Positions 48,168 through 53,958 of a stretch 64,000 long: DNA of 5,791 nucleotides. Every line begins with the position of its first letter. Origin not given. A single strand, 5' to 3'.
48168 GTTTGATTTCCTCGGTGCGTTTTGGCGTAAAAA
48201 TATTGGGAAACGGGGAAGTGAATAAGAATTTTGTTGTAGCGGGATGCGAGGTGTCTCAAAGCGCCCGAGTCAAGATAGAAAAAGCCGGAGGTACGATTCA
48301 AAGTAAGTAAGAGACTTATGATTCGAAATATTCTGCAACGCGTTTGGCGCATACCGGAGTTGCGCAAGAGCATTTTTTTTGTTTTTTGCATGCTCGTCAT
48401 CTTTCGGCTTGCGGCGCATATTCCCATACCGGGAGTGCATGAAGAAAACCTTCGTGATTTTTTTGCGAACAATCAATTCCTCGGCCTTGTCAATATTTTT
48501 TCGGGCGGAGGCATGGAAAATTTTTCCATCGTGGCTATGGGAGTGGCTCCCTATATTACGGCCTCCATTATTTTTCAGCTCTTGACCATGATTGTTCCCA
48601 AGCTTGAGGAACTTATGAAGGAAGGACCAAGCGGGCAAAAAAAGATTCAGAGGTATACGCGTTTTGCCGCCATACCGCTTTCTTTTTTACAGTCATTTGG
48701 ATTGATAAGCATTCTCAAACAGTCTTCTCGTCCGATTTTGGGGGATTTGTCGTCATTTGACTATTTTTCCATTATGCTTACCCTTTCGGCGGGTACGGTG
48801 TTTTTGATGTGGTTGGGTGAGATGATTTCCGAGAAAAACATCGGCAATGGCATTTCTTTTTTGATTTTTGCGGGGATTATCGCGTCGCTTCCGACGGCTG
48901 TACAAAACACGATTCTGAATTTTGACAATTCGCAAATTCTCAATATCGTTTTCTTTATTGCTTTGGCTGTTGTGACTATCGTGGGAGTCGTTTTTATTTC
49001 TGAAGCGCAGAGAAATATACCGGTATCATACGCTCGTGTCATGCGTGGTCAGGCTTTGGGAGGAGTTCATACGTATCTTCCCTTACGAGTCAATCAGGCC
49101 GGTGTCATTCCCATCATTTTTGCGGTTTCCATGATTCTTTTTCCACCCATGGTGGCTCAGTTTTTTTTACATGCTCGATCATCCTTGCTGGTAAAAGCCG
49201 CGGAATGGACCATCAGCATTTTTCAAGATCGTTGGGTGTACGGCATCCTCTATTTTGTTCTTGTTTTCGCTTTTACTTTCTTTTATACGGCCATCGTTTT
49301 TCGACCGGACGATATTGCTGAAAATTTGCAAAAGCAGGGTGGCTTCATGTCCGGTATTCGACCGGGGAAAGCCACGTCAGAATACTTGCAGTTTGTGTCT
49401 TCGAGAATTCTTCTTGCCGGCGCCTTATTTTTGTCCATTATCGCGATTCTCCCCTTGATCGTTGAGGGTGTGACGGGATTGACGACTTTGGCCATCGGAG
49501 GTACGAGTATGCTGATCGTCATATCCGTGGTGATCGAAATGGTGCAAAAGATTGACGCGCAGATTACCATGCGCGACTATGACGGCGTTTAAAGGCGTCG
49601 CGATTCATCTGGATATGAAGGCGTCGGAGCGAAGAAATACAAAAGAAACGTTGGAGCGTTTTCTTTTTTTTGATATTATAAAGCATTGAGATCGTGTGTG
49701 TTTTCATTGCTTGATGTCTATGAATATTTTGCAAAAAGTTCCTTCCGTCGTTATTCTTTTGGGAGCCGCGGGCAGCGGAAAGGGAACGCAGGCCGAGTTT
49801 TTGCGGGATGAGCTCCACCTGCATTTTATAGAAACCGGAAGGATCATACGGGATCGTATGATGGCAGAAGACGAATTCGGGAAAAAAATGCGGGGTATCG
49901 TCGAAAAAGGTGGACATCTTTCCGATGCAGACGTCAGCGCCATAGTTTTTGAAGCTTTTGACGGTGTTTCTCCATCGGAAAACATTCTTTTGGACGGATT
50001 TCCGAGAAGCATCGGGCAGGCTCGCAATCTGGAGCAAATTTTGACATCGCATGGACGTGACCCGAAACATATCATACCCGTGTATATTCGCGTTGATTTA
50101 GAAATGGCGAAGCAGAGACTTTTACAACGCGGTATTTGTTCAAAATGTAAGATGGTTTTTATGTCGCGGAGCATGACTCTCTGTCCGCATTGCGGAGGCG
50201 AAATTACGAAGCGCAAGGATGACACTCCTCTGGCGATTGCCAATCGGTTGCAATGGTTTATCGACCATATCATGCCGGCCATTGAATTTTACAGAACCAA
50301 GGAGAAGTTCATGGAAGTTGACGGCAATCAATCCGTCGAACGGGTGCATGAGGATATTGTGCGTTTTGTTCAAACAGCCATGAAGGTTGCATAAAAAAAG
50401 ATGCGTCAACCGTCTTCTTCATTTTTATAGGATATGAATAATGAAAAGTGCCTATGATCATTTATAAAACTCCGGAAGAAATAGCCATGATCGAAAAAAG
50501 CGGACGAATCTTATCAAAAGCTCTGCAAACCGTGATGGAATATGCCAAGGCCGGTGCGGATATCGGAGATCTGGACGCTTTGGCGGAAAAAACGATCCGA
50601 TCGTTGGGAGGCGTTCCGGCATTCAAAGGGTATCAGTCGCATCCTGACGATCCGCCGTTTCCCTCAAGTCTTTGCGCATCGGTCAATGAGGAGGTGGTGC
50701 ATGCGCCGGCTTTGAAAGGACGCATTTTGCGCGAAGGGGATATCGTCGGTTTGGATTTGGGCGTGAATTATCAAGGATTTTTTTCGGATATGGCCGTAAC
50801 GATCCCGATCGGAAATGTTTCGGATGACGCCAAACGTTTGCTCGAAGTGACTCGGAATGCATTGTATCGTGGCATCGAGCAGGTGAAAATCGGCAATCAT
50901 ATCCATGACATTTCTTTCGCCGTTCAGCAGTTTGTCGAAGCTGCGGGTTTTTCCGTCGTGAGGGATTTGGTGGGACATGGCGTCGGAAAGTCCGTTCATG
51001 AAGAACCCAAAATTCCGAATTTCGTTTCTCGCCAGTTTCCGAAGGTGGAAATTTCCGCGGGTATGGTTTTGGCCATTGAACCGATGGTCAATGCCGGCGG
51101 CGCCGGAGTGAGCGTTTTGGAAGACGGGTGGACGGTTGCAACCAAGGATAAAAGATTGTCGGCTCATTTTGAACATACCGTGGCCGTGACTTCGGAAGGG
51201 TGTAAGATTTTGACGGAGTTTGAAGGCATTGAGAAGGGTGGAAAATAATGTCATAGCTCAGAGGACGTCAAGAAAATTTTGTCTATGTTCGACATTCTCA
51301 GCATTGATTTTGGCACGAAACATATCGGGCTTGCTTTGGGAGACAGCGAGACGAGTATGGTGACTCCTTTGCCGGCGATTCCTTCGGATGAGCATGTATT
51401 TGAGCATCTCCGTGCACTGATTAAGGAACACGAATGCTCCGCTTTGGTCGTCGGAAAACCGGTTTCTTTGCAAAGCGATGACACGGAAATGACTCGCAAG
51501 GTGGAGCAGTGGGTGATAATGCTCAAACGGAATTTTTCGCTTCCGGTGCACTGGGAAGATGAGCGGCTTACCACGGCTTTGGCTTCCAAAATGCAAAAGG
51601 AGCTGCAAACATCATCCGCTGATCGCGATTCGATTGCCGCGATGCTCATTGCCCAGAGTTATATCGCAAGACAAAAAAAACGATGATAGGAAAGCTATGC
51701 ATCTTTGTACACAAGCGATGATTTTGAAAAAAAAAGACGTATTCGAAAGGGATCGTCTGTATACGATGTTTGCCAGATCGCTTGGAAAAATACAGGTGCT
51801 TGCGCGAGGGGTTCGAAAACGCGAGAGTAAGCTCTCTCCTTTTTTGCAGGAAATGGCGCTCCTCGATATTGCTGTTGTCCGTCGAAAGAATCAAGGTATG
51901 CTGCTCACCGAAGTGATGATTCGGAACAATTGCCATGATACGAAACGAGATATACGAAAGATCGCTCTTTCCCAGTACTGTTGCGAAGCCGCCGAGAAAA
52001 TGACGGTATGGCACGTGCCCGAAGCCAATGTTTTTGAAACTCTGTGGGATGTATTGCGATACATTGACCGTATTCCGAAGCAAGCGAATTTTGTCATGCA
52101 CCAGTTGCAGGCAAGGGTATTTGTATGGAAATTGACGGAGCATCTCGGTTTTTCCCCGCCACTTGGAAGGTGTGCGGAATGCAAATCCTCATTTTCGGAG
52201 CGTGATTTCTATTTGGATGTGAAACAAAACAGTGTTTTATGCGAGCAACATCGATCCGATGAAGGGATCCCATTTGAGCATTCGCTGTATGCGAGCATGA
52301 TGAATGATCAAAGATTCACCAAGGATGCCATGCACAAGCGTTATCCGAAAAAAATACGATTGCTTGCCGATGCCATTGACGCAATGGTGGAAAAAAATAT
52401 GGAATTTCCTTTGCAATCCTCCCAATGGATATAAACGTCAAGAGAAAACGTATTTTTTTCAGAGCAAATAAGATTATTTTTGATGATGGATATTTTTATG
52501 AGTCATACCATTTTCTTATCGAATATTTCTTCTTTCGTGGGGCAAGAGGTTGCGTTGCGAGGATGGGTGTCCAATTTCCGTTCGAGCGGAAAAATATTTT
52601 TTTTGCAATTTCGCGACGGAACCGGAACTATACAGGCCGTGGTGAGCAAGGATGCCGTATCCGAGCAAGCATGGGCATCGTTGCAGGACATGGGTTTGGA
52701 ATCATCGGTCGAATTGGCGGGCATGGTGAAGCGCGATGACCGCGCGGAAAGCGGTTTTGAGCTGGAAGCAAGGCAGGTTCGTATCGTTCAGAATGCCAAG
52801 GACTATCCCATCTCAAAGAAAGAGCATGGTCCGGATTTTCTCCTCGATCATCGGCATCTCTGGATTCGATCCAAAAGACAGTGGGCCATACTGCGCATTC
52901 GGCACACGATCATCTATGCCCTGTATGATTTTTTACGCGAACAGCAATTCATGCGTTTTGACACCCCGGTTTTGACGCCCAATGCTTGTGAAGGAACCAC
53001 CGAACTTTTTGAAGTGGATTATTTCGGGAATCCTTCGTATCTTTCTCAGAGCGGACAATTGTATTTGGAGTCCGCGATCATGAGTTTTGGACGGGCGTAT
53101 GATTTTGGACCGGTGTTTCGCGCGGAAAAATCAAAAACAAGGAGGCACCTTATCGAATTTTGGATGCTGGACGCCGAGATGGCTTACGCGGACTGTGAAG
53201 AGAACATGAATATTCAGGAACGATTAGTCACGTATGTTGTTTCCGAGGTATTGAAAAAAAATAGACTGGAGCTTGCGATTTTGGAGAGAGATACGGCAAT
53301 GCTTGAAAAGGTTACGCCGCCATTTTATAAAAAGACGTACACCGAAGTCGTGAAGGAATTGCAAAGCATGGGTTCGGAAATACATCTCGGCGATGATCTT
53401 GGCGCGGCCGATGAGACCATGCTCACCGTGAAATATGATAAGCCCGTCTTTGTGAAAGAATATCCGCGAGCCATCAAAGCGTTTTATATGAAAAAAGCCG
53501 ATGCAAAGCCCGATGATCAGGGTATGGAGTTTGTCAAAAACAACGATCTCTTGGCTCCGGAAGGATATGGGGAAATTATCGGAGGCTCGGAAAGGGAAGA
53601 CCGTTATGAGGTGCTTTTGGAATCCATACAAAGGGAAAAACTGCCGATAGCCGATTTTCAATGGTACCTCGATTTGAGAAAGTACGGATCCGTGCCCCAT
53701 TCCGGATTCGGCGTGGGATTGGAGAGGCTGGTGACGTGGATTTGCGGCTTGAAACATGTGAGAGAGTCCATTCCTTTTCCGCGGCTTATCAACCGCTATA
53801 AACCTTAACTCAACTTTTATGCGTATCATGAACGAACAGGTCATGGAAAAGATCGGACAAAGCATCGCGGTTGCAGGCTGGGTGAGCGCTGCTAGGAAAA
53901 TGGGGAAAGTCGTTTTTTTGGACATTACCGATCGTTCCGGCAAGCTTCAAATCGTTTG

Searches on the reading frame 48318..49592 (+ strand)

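Call 62: search_protein_families(library=pfam, proteins=[window:48318-49592:+], max_evalue=0.00001)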
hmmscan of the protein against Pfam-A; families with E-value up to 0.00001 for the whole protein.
window:48318-49592:+ (424 aa): 1 family
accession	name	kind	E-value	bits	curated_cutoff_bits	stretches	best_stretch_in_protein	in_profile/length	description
PF00344.25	SecY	-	1.1e-102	344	32.2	1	70-409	1-306/306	SecY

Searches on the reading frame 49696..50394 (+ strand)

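Call 62: search_protein_families(library=pfam, proteins=[window:49696-50394:+], max_evalue=0.00001)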
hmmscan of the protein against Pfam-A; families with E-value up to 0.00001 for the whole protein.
window:49696-50394:+ (232 aa): 3 families
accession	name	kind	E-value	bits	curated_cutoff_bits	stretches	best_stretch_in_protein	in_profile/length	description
PF00406.28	ADK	-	9.6e-30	104.1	26.8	1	21-203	1-150/151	Adenylate kinase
PF13207.12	AAA_17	-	1.7e-15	57.9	27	1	22-145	1-123/136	AAA domain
PF13238.12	AAA_18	-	4.5e-06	27.6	29.4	1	19-146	1-112/128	AAA domain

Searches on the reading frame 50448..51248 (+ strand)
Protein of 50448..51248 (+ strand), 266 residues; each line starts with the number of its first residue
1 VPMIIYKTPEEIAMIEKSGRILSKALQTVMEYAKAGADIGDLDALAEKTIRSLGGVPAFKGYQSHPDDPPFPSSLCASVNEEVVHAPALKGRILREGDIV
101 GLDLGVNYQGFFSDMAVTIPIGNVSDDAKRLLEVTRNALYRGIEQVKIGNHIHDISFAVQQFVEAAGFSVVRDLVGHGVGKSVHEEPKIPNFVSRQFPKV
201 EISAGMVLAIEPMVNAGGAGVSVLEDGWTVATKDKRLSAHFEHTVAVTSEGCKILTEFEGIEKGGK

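Call 62: search_protein_families(library=pfam, proteins=[window:50448-51248:+], max_evalue=0.00001)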
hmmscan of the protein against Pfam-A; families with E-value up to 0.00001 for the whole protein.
window:50448-51248:+ (266 aa): 1 family
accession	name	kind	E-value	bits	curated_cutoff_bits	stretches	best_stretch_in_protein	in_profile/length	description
PF00557.29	Peptidase_M24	-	2.1e-45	155.5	23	1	14-248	2-207/208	Metallopeptidase family M24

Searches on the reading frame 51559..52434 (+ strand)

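Call 62: search_protein_families(library=pfam, proteins=[window:51559-52434:+], max_evalue=0.00001)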
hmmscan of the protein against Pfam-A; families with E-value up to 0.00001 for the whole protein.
window:51559-52434:+ (291 aa): 2 families
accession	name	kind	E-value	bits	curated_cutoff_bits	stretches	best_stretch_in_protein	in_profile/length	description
PF11967.14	RecO_N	-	3.4e-12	46.7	27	1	50-114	5-68/80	Recombination protein O N terminal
PF02565.21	RecO_C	-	3.3e-11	43.6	22.1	1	130-236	2-102/157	Recombination protein O C terminal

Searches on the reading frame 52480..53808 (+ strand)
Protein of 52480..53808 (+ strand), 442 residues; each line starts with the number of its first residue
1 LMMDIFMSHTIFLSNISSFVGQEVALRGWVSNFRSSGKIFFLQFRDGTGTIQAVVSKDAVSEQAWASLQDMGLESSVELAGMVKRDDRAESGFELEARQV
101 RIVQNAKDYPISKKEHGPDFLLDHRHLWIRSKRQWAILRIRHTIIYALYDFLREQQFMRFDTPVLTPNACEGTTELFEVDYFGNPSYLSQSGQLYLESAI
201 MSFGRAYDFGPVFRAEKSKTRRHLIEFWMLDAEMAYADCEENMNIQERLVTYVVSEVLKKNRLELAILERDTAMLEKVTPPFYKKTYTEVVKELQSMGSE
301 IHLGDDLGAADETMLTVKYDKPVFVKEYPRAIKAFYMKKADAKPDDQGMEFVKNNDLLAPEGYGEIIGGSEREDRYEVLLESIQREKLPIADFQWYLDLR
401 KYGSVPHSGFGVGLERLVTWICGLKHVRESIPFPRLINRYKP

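Call 62: search_protein_families(library=pfam, proteins=[window:52480-53808:+], max_evalue=0.00001)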
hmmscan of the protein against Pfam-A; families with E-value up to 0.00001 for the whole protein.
window:52480-53808:+ (442 aa): 2 families
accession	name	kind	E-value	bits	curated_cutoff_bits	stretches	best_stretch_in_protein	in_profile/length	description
PF00152.25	tRNA-synt_2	-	1.8e-72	244.4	25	1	119-435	3-306/308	tRNA synthetases class II (D, K and N)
PF01336.31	tRNA_anti-codon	-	7.9e-13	48.6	27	1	24-102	1-74/75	OB-fold nucleic acid binding domain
